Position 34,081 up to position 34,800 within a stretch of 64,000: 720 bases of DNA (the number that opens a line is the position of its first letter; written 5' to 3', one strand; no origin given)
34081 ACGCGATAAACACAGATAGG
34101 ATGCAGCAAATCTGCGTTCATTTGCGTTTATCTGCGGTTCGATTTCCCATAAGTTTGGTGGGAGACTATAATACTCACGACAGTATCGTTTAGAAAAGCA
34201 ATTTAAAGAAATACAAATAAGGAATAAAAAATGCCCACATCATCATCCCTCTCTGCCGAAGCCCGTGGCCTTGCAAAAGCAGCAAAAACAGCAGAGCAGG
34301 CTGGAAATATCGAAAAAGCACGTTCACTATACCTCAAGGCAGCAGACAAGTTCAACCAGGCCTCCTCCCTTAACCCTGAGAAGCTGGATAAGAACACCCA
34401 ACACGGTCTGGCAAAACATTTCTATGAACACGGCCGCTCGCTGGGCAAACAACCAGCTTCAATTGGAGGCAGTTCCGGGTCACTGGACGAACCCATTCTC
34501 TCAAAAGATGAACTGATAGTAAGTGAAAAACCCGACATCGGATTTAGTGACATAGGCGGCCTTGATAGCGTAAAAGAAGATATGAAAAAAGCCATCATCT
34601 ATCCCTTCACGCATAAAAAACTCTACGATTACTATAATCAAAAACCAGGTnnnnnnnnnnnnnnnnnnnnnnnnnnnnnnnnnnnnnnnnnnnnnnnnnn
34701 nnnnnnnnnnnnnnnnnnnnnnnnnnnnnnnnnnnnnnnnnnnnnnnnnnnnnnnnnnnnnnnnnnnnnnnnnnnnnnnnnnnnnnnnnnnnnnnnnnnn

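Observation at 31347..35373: ESCRT-III (CHMP-like) plus MIT-AAA Vps4-like ATPase module in a euryarchaeon, divergent from an SPFH-zinc-ribbon gene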

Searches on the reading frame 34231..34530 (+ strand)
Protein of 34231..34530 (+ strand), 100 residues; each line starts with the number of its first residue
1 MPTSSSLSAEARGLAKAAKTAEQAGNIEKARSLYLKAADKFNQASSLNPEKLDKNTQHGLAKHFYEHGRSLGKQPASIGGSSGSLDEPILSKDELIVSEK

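Call 51: search_protein_families(library=pfam, proteins=[window:34231-34530:+], max_evalue=10)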
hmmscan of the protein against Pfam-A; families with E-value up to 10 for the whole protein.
window:34231-34530:+ (100 aa): 6 families
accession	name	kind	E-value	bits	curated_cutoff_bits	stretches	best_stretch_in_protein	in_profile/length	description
PF04212.24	MIT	-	3.3e-06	27.6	30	1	10-53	3-46/66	MIT (microtubule interacting and transport) domain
PF07719.23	TPR_2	-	0.032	14.8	27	1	11-39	1-29/34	Tetratricopeptide repeat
PF08238.18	Sel1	-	0.037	15.1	30.7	1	26-40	20-34/36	Sel1 repeat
PF13428.12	TPR_14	-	0.059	14.5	23.5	1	13-43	3-33/44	Tetratricopeptide repeat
PF13424.12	TPR_12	-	0.059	14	30.1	1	17-69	9-60/77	Tetratricopeptide repeat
PF02255.21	PTS_IIA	-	0.46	11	27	1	10-56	12-58/94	PTS system, Lactose/Cellobiose specific IIA subunit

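Call 53: search_solved_structures(query=A5, max_evalue=10, show_alignments=2)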
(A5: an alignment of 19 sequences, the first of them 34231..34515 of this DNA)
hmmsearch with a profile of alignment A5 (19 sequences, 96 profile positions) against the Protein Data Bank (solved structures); distinct sequences matched with E-value up to 10: 5.
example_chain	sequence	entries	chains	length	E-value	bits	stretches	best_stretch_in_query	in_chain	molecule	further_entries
8uc6_C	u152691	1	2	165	0.0058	20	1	18-76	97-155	Calpain-7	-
8hme_E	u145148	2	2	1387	0.021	18.2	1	15-66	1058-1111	WD40 repeat protein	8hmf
8qd7_A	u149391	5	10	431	0.091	16.2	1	10-42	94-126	Yellowish-green 1-like protein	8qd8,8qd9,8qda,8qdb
1wr0_A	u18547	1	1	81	0.8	13.2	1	10-73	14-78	SKD1 protein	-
2zam_A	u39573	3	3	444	6.3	10.3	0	2-80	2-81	Vacuolar protein sorting-associating protein 4B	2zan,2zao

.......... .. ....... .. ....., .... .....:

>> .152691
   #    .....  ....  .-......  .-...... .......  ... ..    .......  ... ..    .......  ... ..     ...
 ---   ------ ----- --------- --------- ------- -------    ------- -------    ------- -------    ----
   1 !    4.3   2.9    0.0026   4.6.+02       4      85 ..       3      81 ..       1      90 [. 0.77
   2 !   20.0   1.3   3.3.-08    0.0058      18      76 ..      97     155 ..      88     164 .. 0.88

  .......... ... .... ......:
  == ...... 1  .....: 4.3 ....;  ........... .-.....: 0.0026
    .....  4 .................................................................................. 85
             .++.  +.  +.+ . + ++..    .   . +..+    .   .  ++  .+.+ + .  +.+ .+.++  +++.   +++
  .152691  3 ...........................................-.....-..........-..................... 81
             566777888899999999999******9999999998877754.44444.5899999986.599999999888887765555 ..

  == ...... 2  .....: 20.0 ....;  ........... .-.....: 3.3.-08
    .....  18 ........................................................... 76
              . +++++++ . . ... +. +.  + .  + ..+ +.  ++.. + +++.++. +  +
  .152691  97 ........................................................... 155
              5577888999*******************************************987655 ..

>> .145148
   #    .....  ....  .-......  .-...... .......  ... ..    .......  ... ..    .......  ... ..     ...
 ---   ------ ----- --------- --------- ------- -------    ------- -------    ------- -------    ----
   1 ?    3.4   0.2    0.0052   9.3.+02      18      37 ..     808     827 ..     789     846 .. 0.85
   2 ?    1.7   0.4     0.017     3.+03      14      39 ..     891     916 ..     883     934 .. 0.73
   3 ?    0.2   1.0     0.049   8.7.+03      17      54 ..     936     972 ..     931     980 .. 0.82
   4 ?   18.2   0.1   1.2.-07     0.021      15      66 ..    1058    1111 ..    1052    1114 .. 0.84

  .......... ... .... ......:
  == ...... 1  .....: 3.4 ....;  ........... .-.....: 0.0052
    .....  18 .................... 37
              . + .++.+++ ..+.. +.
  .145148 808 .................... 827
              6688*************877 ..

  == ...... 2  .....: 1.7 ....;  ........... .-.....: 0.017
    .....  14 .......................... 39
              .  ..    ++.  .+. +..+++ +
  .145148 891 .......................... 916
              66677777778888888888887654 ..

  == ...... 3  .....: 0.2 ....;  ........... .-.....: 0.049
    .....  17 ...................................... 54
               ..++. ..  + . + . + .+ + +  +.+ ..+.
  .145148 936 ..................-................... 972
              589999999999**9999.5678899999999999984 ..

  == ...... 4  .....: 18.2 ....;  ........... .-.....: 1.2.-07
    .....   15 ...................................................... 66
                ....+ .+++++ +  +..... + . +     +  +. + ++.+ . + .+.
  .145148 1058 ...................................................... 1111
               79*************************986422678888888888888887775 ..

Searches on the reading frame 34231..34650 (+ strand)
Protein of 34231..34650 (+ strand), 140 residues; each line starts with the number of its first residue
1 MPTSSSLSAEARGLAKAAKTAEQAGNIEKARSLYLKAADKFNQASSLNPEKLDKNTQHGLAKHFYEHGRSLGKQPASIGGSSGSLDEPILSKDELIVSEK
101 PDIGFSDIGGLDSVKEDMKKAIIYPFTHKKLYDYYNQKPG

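Call 62: search_solved_structures(query=window:34231-34650:+, max_evalue=10, show_alignments=4)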
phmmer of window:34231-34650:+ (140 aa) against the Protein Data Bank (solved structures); distinct sequences matched with E-value up to 10: 165 (the best 60 are shown).
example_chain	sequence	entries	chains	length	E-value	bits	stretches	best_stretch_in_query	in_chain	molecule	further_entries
4lcb_A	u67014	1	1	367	1.1e-11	48.3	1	9-132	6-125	Cell division protein CdvC, Vps4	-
9m4n_A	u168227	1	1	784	1.6e-06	31.6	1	97-139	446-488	Cell division control protein 48 homolog A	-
9m3v_A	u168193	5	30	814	1.7e-06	31.5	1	97-139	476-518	Cell division control protein 48 homolog A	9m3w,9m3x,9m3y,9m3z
5kwa_A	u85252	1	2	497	2.2e-06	31.2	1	91-139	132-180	Proteasome-associated ATPase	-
5kzf_A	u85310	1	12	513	2.2e-06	31.2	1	91-139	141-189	Proteasome-associated ATPase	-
7ljf_A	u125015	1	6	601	2.5e-06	31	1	91-139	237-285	AAA ATPase forming ring-shaped complexes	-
7px9_A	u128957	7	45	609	2.6e-06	31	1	91-139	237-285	AAA ATPase forming ring-shaped complexes | Proteasome-associated ATPase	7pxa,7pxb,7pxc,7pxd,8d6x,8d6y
4lgm_A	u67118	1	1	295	2.8e-06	30.8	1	92-131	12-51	Vps4 AAA ATPase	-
6pdw_B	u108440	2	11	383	1.3e-05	28.7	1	94-134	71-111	Membrane-spanning ATPase-like protein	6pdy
6pe0_F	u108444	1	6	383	1.3e-05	28.7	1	94-134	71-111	Membrane-spanning ATPase-like protein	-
6oa9_A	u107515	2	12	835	1.7e-05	28.3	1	97-139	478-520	Cell division control protein 48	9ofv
6oaa_B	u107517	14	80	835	1.7e-05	28.3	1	97-139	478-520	Cell division control protein 48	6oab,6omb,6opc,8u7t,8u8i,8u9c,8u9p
8dar_A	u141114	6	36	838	1.7e-05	28.3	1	97-139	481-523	Cell division control protein 48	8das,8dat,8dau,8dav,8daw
8amz_K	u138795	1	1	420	1.8e-05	28.2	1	95-134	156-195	AAA domain-containing protein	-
6chs_H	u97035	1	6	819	3.8e-05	27.2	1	94-133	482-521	Putative cell division control protein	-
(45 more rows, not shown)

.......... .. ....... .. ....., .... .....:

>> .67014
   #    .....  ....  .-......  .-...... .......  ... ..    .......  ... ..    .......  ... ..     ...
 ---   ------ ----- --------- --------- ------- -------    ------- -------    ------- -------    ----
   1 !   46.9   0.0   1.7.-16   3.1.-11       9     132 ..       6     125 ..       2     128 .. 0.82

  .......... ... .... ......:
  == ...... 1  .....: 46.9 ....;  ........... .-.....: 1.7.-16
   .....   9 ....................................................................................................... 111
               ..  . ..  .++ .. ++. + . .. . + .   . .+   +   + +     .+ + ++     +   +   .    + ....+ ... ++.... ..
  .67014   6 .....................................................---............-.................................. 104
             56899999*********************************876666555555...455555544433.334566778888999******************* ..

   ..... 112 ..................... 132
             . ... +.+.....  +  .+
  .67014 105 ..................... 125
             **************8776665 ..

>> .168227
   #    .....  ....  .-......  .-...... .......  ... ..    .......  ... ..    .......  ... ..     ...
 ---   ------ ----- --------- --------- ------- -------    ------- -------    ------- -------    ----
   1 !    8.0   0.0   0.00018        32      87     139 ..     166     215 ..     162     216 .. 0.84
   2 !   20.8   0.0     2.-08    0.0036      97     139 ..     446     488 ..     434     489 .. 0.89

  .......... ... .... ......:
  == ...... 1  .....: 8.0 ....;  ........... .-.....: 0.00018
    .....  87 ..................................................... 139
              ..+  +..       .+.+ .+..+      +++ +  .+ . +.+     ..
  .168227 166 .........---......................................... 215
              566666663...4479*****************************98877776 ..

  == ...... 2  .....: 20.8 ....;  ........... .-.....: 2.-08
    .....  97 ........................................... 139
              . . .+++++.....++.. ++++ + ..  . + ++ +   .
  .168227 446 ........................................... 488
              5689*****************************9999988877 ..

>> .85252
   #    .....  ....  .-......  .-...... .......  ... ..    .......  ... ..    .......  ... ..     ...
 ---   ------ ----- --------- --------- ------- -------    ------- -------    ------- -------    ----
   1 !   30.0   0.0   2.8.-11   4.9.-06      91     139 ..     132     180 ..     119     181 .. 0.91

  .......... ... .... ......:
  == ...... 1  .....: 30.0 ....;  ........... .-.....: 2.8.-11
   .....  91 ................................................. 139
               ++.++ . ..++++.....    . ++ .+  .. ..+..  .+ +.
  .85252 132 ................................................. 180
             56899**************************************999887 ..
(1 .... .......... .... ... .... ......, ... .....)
